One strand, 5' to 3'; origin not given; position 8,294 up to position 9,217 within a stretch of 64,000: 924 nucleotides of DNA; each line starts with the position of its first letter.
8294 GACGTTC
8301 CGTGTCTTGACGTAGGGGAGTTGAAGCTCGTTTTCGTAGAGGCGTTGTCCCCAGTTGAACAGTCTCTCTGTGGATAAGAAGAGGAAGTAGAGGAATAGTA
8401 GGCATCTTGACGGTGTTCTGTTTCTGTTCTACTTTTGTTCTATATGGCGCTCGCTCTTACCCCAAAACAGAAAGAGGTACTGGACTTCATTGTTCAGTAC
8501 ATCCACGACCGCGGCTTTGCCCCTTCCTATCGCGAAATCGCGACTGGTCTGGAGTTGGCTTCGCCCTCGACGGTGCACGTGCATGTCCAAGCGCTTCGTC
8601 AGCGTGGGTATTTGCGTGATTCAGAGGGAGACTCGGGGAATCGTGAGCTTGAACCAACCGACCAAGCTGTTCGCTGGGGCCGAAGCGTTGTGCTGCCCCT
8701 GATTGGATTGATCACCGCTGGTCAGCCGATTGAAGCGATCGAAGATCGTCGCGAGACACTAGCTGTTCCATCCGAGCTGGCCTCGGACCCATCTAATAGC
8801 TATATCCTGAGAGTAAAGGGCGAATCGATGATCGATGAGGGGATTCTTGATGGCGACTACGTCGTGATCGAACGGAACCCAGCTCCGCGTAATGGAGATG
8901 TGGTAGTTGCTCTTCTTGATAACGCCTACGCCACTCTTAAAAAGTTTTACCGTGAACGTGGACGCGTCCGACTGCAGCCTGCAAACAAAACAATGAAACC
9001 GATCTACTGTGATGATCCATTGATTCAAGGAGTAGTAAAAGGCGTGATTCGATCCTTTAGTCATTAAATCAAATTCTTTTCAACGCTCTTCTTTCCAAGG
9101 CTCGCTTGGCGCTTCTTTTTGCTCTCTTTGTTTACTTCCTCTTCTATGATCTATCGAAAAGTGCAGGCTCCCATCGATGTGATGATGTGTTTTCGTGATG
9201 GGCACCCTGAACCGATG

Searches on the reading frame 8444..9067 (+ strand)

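Call 22: search_protein_families(library=pfam, proteins=[window:8444-9067:+])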
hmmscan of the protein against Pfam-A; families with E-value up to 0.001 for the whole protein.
window:8444-9067:+ (207 aa): 2 families
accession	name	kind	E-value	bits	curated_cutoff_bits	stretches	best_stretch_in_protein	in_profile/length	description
PF00717.28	Peptidase_S24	-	2.3e-31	108.3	23.3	1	85-195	1-112/116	Peptidase S24-like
PF01726.22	LexA_DNA_bind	-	5.7e-19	68.1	23.7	1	4-63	3-62/65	LexA DNA binding domain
